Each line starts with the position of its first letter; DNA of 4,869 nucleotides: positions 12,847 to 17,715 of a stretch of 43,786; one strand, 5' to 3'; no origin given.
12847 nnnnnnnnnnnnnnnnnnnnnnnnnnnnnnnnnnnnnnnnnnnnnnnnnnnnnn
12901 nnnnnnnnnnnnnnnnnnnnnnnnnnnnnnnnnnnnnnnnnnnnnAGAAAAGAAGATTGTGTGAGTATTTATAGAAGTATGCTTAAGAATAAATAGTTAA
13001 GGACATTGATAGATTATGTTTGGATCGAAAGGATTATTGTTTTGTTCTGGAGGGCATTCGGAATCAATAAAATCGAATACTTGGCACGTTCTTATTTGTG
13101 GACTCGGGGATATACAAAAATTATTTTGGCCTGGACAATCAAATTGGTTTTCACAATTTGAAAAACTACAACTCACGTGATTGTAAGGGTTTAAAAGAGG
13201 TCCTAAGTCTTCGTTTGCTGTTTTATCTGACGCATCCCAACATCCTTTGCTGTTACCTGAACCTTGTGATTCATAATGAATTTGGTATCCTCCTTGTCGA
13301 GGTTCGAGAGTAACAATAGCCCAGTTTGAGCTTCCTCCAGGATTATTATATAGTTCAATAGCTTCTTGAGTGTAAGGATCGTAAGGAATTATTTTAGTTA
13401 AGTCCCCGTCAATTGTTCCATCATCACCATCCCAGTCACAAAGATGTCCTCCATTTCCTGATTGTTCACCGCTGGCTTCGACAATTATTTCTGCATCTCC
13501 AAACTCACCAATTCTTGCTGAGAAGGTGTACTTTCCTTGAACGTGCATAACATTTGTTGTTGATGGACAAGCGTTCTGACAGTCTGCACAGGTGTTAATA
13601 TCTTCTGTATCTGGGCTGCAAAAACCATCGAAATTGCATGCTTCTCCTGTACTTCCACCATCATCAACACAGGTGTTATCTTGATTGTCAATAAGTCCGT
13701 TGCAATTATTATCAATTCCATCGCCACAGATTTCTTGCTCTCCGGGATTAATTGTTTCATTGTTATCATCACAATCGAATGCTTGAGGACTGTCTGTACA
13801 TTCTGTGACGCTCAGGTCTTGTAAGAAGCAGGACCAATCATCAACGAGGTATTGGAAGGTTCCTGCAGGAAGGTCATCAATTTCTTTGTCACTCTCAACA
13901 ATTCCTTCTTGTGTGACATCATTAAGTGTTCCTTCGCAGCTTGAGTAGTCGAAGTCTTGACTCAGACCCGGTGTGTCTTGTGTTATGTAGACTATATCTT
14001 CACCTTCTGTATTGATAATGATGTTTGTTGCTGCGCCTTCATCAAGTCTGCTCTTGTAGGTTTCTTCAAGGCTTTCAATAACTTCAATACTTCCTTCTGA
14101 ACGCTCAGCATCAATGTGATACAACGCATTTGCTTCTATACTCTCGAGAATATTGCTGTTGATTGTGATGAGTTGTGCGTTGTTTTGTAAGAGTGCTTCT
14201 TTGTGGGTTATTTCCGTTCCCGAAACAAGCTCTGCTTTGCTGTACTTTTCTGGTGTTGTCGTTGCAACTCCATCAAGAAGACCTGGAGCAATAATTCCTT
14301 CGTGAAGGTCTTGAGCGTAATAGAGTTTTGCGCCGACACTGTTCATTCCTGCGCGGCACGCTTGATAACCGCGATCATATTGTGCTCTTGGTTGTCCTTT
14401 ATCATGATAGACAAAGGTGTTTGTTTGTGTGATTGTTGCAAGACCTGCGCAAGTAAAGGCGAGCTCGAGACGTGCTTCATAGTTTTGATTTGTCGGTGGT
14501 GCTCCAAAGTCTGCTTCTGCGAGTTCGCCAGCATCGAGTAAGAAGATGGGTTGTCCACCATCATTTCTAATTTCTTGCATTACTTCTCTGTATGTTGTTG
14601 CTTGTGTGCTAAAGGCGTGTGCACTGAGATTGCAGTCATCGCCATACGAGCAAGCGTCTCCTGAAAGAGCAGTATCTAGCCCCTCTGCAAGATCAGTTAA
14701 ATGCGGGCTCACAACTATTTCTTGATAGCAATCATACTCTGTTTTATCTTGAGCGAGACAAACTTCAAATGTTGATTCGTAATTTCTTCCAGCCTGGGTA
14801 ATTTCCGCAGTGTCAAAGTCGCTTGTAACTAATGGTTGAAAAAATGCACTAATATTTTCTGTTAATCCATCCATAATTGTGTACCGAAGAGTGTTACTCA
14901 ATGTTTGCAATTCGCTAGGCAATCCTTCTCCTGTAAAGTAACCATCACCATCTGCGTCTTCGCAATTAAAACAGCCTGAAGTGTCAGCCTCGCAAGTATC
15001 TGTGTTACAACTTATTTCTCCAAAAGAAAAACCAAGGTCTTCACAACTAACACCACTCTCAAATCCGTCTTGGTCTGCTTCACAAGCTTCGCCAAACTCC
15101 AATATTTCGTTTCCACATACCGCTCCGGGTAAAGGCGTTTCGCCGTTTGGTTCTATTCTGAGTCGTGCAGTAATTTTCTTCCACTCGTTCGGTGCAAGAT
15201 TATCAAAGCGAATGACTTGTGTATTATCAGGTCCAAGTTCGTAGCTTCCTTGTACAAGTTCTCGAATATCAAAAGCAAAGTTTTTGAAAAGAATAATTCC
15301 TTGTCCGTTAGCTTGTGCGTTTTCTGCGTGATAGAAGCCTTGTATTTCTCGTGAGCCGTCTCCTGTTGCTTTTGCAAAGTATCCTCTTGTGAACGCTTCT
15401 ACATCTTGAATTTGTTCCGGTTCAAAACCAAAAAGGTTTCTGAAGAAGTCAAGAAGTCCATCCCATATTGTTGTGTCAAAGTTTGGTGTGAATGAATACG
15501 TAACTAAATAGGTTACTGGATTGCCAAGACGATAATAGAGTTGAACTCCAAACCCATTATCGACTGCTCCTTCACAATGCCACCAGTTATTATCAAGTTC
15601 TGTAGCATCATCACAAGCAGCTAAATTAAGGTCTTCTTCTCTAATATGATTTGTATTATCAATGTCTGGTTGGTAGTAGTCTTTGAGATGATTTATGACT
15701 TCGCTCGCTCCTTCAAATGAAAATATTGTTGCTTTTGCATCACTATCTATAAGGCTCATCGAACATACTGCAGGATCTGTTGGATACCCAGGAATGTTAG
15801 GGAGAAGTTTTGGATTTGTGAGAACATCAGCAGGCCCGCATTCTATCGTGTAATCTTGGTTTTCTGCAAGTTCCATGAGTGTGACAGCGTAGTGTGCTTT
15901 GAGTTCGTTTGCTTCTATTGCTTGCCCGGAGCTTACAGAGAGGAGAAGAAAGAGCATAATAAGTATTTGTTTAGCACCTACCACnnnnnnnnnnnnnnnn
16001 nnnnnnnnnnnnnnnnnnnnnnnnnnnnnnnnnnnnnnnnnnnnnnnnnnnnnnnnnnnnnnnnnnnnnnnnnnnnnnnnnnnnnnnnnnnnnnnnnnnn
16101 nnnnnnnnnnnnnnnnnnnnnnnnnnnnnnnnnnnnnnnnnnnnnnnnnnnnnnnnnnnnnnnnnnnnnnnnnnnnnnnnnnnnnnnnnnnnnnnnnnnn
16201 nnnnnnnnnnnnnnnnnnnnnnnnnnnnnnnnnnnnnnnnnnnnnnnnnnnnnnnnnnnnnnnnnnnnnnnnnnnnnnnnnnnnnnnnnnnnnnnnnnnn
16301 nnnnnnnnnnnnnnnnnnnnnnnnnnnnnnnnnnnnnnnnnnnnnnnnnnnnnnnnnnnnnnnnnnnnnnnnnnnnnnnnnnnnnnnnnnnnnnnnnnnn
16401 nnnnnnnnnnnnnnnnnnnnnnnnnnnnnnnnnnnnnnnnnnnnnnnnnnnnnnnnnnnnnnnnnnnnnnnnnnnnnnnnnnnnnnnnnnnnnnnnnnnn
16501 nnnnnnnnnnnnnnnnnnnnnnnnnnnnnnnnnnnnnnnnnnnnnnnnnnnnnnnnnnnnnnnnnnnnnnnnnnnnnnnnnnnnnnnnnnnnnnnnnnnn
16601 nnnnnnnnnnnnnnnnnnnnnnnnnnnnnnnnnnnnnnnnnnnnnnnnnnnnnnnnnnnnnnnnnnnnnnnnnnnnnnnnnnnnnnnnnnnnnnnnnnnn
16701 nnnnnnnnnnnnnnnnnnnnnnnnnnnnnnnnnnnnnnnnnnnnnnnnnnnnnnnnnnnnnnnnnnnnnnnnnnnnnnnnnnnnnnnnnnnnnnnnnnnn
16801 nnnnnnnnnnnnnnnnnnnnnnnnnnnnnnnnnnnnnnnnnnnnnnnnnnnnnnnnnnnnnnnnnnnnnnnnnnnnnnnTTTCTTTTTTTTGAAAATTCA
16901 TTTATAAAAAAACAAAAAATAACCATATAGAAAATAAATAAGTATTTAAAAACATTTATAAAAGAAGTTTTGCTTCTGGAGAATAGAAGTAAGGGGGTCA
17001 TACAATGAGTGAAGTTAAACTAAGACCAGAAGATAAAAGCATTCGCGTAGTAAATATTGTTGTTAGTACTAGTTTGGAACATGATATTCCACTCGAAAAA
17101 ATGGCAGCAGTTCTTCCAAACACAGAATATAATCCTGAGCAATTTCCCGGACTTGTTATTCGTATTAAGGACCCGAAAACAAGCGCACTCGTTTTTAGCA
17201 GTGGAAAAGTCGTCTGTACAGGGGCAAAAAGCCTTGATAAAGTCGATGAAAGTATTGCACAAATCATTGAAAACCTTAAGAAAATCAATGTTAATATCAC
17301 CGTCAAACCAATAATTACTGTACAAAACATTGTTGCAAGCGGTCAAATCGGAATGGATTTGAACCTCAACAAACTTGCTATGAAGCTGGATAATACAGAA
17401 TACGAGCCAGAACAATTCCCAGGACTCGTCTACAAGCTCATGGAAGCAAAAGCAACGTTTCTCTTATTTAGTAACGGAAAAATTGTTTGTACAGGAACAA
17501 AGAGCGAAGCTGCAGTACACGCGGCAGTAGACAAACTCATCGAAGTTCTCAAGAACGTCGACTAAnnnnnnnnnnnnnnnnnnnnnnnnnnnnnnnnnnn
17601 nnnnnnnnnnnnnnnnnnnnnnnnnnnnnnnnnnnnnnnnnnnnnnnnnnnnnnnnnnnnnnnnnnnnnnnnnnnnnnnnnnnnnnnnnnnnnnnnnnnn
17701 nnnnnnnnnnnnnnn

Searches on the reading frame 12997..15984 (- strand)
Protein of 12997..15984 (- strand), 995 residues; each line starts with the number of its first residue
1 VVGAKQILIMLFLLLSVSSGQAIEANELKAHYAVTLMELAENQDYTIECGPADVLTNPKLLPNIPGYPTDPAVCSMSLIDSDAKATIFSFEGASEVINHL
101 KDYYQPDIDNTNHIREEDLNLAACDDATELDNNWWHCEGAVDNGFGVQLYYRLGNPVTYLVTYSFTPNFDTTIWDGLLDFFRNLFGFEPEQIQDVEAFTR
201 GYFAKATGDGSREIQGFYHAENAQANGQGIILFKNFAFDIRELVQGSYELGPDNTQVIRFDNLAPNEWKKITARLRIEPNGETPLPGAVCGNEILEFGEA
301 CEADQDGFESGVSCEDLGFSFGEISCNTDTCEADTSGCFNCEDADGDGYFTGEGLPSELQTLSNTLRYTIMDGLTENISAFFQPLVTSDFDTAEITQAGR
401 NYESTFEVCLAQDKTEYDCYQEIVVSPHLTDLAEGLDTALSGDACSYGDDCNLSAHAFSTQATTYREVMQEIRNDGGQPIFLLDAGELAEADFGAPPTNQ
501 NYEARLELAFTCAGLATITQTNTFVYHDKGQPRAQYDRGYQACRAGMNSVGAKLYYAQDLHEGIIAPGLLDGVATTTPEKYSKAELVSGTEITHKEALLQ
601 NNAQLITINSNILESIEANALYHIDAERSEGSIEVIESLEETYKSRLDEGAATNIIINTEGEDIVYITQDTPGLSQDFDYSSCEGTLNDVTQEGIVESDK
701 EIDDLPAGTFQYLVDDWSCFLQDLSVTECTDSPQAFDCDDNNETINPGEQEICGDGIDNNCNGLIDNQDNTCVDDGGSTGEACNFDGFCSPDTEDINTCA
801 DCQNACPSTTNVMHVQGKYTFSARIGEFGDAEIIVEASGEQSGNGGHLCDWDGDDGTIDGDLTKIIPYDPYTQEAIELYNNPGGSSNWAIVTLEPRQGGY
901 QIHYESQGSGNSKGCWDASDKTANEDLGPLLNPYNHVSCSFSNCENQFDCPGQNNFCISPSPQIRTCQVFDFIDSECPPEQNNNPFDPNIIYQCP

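Call 61: search_protein_families(library=pfam, proteins=[window:12997-15984:-])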
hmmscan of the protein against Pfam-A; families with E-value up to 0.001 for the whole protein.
window:12997-15984:- (995 aa): 1 family
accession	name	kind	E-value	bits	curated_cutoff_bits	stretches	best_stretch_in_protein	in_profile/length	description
PF11617.13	Cu-binding_MopE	-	5.1e-10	39.9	27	1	737-766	1-29/30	Putative metal-binding motif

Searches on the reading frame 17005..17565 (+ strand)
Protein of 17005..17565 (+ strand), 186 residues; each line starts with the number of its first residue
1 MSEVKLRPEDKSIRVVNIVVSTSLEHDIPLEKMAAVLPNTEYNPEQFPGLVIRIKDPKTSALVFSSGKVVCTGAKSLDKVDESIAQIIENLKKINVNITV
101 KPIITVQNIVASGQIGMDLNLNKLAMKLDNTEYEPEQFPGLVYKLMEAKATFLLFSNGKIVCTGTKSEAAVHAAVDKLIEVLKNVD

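Call 61: search_protein_families(library=pfam, proteins=[window:17005-17565:+])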
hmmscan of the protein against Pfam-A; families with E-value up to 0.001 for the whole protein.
window:17005-17565:+ (186 aa): 2 families
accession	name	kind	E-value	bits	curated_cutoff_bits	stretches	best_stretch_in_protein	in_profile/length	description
PF00352.27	TBP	-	1.6e-61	204.6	22.9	2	104-184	2-84/85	Transcription factor TFIID (or TATA-binding protein, TBP)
PF11858.14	DUF3378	-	0.00018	22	27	0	30-75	11-55/76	Domain of unknown function (DUF3378)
